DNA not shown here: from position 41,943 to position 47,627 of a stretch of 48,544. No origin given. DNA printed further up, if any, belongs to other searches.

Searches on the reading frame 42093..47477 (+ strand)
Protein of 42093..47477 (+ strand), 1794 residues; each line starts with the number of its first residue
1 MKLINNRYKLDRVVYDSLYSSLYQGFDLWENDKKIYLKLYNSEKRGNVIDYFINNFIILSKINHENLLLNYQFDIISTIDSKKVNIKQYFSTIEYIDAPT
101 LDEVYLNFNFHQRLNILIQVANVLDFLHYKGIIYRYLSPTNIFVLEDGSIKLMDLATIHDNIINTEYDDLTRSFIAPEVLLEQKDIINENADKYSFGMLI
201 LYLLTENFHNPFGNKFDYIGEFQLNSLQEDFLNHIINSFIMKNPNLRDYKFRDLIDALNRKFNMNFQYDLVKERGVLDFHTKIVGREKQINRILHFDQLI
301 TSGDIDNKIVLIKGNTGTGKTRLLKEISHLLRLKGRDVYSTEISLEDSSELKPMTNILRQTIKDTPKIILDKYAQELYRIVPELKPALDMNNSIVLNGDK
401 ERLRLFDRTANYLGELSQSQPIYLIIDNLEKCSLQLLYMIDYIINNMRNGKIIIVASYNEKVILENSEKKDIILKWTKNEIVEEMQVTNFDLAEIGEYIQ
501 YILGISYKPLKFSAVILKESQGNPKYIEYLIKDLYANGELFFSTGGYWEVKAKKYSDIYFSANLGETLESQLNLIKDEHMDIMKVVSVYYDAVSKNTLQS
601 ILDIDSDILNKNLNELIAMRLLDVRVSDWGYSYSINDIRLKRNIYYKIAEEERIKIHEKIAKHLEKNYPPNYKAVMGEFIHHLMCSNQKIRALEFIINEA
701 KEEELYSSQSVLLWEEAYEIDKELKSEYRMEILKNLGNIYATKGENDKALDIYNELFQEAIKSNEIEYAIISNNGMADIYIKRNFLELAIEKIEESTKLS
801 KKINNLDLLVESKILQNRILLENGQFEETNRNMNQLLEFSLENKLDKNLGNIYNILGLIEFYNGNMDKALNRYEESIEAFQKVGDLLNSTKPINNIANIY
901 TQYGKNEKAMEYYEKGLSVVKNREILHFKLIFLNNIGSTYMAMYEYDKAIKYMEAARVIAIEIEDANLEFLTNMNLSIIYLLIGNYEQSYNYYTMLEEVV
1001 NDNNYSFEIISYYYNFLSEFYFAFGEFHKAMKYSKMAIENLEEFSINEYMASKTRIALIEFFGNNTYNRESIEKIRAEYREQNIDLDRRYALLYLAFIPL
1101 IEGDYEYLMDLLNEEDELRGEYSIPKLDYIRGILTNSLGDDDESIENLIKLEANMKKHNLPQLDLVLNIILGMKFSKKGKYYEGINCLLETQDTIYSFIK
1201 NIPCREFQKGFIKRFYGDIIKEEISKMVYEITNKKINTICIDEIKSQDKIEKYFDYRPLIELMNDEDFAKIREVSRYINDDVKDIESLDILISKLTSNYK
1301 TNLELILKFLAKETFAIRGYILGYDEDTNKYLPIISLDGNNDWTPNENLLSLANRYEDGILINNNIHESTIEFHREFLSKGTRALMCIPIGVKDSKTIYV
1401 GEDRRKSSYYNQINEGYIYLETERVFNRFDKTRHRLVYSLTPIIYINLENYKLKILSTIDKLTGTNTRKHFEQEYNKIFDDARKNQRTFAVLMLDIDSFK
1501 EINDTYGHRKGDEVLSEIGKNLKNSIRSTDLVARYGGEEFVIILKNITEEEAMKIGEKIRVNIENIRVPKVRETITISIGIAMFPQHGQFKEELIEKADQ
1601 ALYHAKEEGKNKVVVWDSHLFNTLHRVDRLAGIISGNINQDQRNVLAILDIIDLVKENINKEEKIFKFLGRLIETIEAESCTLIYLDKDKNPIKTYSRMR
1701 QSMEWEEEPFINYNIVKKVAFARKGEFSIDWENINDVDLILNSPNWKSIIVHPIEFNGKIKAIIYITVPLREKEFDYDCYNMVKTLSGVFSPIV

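Call 43: search_protein_families(library=pfam, proteins=[window:42093-47477:+], max_evalue=0.00001)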
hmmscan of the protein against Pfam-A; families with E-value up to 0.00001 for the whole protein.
window:42093-47477:+ (1794 aa): 13 families
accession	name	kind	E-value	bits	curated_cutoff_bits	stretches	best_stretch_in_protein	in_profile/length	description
PF00990.26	GGDEF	-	5.4e-49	166.5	23.8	1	1458-1612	2-161/161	Diguanylate cyclase, GGDEF domain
PF13424.12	TPR_12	-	2.7e-25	88.8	30.1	1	851-919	4-74/77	Tetratricopeptide repeat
PF00069.31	Pkinase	-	2.6e-15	57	31.7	1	31-258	23-243/263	Protein kinase domain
PF07719.23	TPR_2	-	3.2e-14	52.2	27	0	933-957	4-28/34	Tetratricopeptide repeat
PF07714.23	PK_Tyr_Ser-Thr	-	3.7e-13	49.8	23.1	1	29-205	25-199/258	Protein tyrosine and serine/threonine kinase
PF17874.7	TPR_MalT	-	1.1e-12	48.3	45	0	727-829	37-141/336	MalT-like TPR region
PF13176.12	TPR_7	-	7.6e-12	44.8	27.9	0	895-923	4-32/36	Tetratricopeptide repeat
PF13191.12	AAA_16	-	5.9e-11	43.6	32.6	1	283-432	2-144/167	AAA ATPase domain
PF13374.12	TPR_10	-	1.7e-09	37.8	27.5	0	933-960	5-32/42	Tetratricopeptide repeat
PF00515.34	TPR_1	-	1.7e-09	37.5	27.8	0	894-918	5-29/34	Tetratricopeptide repeat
PF13181.12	TPR_8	-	7.6e-08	32.4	25.7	0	894-918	5-29/34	Tetratricopeptide repeat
PF13428.12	TPR_14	-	1e-07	32.3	23.5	0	897-930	8-41/44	Tetratricopeptide repeat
PF24883.2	NPHP3_N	-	3.5e-06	27.8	24.8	0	304-440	19-146/164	Nephrocystin 3, N-terminal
